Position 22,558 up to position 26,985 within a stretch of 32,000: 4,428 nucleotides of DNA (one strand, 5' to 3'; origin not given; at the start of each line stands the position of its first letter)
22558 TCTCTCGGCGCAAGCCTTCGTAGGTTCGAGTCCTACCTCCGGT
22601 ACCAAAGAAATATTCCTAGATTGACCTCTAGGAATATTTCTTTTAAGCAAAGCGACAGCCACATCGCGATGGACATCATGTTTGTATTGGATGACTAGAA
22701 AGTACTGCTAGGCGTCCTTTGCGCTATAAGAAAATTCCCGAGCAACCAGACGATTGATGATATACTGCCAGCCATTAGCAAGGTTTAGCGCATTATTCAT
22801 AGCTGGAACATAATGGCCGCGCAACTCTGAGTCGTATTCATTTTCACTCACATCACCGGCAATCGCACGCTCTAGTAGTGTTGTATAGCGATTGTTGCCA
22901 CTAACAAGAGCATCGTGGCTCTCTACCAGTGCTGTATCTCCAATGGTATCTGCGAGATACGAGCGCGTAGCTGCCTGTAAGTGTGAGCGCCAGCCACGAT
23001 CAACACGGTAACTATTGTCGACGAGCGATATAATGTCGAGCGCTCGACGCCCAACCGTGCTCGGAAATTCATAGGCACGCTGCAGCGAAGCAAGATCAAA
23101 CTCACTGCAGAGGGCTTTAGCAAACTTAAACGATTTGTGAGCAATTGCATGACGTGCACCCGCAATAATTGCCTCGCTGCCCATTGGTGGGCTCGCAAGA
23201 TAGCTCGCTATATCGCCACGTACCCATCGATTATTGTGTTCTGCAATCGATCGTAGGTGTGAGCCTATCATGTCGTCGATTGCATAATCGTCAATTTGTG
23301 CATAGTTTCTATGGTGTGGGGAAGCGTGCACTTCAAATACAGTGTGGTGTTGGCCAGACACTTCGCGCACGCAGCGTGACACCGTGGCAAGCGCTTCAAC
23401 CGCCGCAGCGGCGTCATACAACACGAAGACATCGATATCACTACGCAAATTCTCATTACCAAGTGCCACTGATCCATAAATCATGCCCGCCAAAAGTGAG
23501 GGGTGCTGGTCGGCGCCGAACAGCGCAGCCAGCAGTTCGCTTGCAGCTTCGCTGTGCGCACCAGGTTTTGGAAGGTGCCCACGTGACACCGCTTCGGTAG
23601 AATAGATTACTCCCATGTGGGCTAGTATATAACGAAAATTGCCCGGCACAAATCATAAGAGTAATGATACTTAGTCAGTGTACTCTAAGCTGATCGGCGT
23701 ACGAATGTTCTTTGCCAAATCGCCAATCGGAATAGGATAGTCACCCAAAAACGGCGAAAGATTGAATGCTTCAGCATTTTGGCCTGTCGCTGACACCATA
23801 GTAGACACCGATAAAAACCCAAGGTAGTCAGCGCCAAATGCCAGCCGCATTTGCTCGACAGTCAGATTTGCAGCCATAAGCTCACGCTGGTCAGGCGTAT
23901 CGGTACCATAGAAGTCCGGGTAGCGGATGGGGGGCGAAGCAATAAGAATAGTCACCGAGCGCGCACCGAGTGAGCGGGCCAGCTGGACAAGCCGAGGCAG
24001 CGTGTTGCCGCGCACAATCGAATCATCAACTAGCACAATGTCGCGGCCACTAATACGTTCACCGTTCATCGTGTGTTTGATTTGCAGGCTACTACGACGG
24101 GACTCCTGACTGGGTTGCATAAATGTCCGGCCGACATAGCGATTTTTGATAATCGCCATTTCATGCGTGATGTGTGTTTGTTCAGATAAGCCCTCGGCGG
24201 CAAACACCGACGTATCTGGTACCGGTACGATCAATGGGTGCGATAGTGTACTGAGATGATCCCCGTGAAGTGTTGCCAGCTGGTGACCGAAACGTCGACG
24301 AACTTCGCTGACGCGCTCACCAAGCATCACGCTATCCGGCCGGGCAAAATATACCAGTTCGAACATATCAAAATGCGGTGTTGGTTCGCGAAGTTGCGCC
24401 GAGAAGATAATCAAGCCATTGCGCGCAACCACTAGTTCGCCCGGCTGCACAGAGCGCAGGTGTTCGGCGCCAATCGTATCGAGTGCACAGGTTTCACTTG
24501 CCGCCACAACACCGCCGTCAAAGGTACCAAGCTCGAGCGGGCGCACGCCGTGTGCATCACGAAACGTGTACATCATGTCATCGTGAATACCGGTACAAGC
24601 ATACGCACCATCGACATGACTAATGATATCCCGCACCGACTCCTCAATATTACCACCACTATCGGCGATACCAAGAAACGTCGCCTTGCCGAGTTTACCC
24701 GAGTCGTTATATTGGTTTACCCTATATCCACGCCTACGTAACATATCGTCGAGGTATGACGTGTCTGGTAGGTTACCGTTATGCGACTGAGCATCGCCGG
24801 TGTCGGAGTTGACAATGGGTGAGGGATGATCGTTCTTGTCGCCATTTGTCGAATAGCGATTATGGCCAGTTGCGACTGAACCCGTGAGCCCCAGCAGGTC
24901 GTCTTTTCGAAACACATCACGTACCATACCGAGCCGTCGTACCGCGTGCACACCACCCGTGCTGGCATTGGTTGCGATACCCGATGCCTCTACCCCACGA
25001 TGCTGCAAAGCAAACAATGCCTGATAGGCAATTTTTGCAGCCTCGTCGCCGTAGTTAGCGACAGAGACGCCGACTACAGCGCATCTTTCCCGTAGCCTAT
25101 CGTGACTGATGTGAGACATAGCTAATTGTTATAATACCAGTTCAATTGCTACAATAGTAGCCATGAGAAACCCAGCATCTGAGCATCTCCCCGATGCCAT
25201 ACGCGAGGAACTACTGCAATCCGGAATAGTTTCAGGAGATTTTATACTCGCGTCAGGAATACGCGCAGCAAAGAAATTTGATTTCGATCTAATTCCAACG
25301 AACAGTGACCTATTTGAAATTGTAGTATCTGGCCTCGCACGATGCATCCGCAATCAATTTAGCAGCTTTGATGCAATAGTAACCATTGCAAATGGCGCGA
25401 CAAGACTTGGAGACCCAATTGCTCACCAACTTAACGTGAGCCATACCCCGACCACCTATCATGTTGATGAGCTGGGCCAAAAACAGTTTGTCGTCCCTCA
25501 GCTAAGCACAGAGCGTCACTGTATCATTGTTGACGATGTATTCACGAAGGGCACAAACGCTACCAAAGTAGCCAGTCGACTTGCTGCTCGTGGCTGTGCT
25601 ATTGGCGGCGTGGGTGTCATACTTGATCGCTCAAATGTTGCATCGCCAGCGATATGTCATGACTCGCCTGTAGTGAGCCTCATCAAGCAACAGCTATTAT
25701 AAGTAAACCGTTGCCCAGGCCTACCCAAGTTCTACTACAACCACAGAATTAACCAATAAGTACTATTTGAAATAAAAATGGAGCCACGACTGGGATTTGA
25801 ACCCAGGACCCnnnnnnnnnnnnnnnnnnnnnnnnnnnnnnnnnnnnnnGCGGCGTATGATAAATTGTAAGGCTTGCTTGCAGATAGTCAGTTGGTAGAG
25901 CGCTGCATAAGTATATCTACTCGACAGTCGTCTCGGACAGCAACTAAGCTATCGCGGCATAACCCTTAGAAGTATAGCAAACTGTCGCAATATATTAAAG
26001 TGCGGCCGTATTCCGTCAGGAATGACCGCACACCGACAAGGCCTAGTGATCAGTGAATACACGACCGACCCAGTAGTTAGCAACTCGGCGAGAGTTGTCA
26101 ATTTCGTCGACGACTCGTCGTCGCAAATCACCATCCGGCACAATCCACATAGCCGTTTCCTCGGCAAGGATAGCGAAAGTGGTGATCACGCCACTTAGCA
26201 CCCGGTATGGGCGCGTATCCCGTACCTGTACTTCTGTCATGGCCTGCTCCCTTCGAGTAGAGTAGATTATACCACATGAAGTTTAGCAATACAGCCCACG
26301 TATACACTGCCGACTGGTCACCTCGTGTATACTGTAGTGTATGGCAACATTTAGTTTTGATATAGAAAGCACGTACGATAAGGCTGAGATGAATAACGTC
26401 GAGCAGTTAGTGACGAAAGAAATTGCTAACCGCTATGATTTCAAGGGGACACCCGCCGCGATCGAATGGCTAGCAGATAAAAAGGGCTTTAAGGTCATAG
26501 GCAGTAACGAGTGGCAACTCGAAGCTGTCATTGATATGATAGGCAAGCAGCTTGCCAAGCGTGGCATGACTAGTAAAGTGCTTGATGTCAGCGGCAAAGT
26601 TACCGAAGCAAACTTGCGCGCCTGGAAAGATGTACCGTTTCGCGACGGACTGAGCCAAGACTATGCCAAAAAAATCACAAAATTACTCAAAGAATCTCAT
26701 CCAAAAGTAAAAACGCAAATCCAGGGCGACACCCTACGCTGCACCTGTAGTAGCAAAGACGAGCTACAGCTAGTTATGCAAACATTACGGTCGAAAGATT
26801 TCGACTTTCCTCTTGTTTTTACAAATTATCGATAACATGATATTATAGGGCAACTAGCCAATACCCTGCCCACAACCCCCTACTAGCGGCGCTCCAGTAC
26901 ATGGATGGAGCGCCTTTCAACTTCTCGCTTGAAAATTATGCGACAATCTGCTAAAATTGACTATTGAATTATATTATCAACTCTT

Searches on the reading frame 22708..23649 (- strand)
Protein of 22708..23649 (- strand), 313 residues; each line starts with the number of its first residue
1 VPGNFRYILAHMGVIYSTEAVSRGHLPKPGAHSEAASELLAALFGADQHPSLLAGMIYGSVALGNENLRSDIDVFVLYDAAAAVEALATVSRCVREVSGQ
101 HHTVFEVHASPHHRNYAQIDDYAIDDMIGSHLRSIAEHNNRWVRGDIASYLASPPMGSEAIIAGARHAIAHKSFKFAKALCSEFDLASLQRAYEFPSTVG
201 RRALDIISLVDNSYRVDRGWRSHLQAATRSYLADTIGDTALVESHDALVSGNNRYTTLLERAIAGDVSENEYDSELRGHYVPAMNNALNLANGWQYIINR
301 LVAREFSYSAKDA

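Call 50: search_protein_families(library=pfam, proteins=[window:22708-23649:-], max_evalue=0.001)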
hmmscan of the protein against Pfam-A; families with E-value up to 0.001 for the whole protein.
window:22708-23649:- (313 aa): 1 family
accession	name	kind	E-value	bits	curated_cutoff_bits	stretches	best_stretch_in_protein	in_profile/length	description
PF18765.7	Polbeta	-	3.2e-05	24.5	26.9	1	48-88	9-49/93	Polymerase beta, Nucleotidyltransferase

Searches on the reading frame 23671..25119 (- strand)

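Call 50: search_protein_families(library=pfam, proteins=[window:23671-25119:-], max_evalue=0.001)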
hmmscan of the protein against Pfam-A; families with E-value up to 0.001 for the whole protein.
window:23671-25119:- (482 aa): 3 families
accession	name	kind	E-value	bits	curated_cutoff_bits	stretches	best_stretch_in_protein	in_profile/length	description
PF13522.11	GATase_6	-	3.2e-09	37.4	27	1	79-209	9-130/130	Glutamine amidotransferase domain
PF13537.11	GATase_7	-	2.5e-07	31.2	25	1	86-213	1-121/123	Glutamine amidotransferase domain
PF00156.33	Pribosyltran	-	3.2e-05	23.7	26.3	1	292-391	28-120/158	Phosphoribosyl transferase domain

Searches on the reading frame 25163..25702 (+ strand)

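Call 50: search_protein_families(library=pfam, proteins=[window:25163-25702:+], max_evalue=0.001)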
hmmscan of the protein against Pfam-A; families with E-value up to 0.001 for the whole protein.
window:25163-25702:+ (179 aa): 1 family
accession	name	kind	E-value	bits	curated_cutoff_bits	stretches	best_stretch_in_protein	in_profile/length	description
PF00156.33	Pribosyltran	-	1.4e-07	31.4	26.3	1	50-157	10-127/158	Phosphoribosyl transferase domain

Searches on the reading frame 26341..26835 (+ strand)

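Call 50: search_protein_families(library=pfam, proteins=[window:26341-26835:+], max_evalue=0.001)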
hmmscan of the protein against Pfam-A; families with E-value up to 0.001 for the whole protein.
window:26341-26835:+ (164 aa): 1 family
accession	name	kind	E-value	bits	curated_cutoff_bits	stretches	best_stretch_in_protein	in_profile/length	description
PF04461.18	DUF520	-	9.8e-47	159.5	23.2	1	5-164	2-161/161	Protein of unknown function (DUF520)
